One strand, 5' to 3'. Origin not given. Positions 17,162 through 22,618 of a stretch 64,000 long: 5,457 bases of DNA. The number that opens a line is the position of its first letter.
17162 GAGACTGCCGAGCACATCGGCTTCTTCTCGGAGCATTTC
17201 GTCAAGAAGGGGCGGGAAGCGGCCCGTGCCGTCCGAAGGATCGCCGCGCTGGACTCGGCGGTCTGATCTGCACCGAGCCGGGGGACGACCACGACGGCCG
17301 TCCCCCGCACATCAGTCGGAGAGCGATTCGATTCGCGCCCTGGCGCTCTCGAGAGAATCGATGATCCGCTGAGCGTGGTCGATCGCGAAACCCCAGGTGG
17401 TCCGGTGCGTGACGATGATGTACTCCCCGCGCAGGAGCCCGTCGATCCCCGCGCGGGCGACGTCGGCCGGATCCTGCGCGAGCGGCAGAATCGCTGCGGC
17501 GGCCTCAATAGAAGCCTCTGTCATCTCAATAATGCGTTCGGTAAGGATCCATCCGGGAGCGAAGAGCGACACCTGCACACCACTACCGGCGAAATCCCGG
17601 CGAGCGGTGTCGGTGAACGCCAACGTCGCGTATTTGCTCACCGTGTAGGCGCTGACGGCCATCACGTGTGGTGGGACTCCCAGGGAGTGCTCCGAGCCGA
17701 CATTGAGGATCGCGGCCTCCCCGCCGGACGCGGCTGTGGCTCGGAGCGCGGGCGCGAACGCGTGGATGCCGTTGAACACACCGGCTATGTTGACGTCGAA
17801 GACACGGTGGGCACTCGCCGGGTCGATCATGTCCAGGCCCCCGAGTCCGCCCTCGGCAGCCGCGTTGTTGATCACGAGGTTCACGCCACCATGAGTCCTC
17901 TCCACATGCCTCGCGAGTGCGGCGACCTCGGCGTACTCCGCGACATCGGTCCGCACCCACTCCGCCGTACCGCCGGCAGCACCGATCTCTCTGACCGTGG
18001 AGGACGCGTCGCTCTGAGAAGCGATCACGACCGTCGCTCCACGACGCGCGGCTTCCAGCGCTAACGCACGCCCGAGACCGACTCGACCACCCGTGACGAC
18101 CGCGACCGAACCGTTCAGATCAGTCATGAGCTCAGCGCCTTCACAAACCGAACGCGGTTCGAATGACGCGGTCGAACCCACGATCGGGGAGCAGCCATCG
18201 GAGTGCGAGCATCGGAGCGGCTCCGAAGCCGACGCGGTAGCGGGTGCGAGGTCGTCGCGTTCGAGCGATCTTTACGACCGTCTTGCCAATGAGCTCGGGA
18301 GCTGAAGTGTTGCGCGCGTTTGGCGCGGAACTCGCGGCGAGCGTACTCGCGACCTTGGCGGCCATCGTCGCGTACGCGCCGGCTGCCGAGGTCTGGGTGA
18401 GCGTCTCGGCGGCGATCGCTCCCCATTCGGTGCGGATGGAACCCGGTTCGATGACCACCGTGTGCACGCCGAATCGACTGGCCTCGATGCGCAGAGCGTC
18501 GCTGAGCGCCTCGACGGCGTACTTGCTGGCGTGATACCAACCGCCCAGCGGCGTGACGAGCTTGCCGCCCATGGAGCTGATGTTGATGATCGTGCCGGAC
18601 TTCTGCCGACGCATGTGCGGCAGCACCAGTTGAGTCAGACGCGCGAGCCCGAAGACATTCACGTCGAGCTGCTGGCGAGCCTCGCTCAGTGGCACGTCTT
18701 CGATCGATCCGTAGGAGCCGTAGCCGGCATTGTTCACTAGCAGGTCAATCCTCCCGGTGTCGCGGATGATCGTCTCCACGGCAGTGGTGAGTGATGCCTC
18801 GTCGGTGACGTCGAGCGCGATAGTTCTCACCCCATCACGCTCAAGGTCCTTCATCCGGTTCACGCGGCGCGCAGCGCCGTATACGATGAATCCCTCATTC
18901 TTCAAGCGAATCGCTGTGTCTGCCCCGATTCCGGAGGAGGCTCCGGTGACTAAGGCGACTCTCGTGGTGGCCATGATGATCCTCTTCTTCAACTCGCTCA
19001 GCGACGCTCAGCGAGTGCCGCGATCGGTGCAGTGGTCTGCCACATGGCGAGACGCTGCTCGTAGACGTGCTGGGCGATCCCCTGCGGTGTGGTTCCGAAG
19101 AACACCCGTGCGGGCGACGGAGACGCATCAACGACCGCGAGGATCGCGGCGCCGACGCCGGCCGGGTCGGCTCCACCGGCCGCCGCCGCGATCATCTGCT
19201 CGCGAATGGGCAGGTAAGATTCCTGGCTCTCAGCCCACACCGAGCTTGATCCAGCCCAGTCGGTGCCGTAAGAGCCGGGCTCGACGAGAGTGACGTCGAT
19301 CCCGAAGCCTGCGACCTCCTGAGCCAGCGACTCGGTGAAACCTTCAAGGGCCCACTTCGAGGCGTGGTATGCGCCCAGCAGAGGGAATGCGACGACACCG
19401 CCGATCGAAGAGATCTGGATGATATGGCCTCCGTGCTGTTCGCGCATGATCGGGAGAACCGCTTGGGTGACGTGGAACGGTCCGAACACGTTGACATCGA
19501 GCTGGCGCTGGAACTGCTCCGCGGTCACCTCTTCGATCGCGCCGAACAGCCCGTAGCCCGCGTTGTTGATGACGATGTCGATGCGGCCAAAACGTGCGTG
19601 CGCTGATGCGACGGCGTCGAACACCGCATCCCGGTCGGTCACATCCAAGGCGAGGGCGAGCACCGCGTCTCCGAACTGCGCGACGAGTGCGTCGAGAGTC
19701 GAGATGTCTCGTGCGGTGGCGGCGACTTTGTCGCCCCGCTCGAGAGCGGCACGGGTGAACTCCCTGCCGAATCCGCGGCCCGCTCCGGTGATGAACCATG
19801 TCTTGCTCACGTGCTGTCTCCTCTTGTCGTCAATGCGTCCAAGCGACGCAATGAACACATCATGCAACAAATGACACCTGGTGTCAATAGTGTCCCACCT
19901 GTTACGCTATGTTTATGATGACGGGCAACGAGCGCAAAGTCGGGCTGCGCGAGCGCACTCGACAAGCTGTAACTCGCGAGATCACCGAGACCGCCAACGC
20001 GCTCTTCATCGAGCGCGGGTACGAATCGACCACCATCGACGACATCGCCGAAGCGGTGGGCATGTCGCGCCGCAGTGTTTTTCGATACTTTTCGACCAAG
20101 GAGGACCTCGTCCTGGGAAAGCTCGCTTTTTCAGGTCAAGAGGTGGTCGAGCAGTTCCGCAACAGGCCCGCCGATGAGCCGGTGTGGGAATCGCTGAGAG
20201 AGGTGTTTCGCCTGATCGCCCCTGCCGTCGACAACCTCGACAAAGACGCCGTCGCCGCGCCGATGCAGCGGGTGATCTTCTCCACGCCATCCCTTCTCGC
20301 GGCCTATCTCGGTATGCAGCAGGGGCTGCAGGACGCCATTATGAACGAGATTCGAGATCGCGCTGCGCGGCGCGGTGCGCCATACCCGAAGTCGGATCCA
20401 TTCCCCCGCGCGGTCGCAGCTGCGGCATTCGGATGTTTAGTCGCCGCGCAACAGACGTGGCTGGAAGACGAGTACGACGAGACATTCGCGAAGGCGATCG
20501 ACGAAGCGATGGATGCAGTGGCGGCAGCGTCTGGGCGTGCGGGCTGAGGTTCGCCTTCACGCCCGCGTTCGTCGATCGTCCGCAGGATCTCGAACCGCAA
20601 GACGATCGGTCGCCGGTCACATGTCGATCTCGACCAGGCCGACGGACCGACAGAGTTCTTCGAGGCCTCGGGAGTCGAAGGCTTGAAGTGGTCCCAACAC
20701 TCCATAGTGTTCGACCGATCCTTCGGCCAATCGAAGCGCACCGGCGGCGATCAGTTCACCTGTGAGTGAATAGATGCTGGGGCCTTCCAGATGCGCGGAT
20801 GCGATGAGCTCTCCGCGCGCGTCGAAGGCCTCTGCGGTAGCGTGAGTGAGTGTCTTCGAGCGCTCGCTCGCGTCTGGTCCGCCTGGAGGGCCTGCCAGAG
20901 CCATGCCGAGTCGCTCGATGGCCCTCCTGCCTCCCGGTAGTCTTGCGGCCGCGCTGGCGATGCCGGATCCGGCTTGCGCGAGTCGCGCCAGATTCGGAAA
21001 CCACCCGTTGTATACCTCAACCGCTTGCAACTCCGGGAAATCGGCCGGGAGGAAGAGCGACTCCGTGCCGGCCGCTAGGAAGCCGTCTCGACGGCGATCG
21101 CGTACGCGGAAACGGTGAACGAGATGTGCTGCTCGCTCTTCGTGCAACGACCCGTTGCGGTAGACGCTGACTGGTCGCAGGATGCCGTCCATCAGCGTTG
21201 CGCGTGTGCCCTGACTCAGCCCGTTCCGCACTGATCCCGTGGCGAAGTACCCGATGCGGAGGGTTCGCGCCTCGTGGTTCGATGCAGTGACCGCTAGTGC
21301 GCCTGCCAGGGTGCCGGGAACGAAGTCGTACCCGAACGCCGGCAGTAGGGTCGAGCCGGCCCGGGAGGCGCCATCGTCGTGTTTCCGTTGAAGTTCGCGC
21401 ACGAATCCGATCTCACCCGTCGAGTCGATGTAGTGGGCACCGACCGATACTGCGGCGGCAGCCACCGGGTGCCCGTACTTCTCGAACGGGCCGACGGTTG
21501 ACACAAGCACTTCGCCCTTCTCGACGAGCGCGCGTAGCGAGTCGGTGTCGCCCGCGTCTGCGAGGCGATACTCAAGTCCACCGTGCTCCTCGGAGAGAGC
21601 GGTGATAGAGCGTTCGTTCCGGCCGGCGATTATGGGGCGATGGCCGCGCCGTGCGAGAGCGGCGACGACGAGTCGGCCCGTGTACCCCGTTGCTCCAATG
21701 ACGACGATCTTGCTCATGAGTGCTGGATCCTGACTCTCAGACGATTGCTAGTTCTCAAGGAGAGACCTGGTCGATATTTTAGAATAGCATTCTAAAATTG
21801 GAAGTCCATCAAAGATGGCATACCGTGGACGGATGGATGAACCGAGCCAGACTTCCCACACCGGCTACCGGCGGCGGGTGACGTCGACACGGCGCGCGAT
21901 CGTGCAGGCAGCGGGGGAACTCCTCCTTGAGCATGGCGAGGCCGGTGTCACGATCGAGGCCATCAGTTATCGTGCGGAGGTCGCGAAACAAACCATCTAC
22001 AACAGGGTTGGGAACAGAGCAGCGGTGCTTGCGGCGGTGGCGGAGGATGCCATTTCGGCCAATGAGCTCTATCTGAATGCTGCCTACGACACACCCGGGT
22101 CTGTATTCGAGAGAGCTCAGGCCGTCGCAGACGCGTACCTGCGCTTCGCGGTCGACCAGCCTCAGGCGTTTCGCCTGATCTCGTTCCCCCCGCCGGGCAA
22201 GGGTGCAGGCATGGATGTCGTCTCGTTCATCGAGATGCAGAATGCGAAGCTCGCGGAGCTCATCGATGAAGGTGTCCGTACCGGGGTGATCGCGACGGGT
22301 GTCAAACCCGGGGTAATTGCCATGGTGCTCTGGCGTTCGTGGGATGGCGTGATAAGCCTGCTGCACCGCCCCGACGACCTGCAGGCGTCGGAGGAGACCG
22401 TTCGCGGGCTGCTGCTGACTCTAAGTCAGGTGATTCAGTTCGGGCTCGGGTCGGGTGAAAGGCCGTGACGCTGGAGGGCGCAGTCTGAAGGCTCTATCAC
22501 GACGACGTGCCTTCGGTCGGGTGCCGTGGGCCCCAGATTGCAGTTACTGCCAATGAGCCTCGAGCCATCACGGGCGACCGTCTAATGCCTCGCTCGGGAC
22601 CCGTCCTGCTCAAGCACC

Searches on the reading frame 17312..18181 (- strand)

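Call 41: search_protein_families(library=pfam, proteins=[window:17312-18181:-], max_evalue=0.001)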
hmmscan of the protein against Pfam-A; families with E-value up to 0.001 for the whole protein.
window:17312-18181:- (289 aa): 3 families
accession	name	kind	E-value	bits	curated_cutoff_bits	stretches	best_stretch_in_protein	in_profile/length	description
PF00106.31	adh_short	-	2.9e-34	118.7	26.6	1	26-217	2-187/195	short chain dehydrogenase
PF13561.12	adh_short_C2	-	5.5e-25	88.8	27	1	35-244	7-212/236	Enoyl-(Acyl carrier protein) reductase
PF08659.16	KR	-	1.4e-07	32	22.6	1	27-137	3-118/180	KR domain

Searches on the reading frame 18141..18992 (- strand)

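Call 41: search_protein_families(library=pfam, proteins=[window:18141-18992:-], max_evalue=0.001)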
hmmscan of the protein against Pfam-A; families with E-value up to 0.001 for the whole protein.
window:18141-18992:- (283 aa): 6 families
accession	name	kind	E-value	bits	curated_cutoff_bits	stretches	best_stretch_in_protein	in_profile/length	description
PF00106.31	adh_short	-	4.3e-46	157.3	26.6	1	11-190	1-186/195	short chain dehydrogenase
PF13561.12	adh_short_C2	-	3.3e-34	118.9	27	1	17-196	1-186/236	Enoyl-(Acyl carrier protein) reductase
PF08659.16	KR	-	4.2e-09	37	22.6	1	13-182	3-174/180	KR domain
PF01370.27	Epimerase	-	5.5e-07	29.7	20.9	1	13-140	1-115/240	NAD dependent epimerase/dehydratase family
PF13460.12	NAD_binding_10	-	5e-06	26.9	27.2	1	17-220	1-179/184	NAD(P)H-binding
PF08643.16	DUF1776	-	0.00031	20.7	25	0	84-262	96-282/294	Fungal family of unknown function (DUF1776)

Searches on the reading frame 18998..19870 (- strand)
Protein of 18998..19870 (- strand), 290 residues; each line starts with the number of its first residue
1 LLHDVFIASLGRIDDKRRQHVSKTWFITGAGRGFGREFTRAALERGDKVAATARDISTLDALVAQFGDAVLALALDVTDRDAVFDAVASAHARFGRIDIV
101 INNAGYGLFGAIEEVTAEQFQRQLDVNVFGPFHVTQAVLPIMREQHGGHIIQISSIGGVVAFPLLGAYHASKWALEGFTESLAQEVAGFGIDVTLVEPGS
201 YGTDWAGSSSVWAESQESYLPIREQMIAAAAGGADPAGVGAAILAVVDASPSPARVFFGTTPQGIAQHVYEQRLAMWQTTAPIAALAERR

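Call 41: search_protein_families(library=pfam, proteins=[window:18998-19870:-], max_evalue=0.001)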
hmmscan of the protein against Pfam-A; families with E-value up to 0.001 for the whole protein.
window:18998-19870:- (290 aa): 5 families
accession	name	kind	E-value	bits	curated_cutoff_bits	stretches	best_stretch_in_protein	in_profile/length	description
PF00106.31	adh_short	-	5e-53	179.9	26.6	1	24-209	2-190/195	short chain dehydrogenase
PF13561.12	adh_short_C2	-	2.2e-39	135.9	27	1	29-210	1-185/236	Enoyl-(Acyl carrier protein) reductase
PF08659.16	KR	-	3.7e-14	53.5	22.6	1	24-192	2-174/180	KR domain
PF13460.12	NAD_binding_10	-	2.4e-06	28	27.2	1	29-204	1-148/184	NAD(P)H-binding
PF08643.16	DUF1776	-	6.1e-05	23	25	1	100-199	97-197/294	Fungal family of unknown function (DUF1776)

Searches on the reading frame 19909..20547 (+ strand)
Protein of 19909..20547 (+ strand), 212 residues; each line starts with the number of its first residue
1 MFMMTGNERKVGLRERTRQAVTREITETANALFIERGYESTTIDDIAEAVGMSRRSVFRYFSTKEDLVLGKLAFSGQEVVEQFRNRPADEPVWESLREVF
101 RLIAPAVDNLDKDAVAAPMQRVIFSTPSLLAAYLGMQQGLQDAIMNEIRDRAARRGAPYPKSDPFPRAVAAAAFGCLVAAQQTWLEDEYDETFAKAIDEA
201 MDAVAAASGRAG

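Call 41: search_protein_families(library=pfam, proteins=[window:19909-20547:+], max_evalue=0.001)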
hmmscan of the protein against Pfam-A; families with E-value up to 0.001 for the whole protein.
window:19909-20547:+ (212 aa): 2 families
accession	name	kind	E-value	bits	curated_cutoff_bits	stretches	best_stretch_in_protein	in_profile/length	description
PF00440.29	TetR_N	-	7.9e-17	61.2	24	1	25-69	1-45/47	Bacterial regulatory proteins, tetR family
PF17754.6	TetR_C_14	-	2.7e-10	40.6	22.7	1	91-206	2-109/112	MftR C-terminal domain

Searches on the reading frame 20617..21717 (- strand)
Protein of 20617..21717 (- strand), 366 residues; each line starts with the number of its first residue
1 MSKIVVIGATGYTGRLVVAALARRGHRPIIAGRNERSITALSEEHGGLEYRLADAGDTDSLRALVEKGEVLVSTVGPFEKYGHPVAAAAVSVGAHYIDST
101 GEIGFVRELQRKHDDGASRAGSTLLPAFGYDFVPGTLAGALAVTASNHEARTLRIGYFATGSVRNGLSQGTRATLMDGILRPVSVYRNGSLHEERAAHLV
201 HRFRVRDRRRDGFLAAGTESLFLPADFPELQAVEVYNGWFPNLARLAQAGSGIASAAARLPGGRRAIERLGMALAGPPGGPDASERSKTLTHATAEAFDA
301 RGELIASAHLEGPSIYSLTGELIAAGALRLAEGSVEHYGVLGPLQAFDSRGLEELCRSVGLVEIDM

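Call 41: search_protein_families(library=pfam, proteins=[window:20617-21717:-], max_evalue=0.001)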
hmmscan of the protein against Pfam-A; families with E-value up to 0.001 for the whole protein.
window:20617-21717:- (366 aa): 5 families
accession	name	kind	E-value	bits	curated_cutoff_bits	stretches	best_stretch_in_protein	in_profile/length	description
PF03435.24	Sacchrp_dh_NADP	-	1.6e-14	54.7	25.1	1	4-124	1-128/129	Saccharopine dehydrogenase NADP binding domain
PF05368.20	NmrA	-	4.5e-09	36.8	27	1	2-93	3-98/298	NmrA-like family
PF13460.12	NAD_binding_10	-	1.9e-08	34.8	27.2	1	8-80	1-73/184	NAD(P)H-binding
PF01488.26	Shikimate_DH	-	0.00065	20.2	24.3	0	2-75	13-83/138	Shikimate / quinate 5-dehydrogenase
PF01370.27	Epimerase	-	0.00088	19.2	20.9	0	4-66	1-61/240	NAD dependent epimerase/dehydratase family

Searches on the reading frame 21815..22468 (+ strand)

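Call 41: search_protein_families(library=pfam, proteins=[window:21815-22468:+], max_evalue=0.001)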
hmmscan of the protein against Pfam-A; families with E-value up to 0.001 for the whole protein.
window:21815-22468:+ (217 aa): 2 families
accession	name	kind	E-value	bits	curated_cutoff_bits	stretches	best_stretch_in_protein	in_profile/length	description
PF00440.29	TetR_N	-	2.6e-06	27.5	24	1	29-75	1-47/47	Bacterial regulatory proteins, tetR family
PF13305.11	TetR_C_33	-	5.2e-05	24.3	26.8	1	102-183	2-81/103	Tetracyclin repressor-like, C-terminal domain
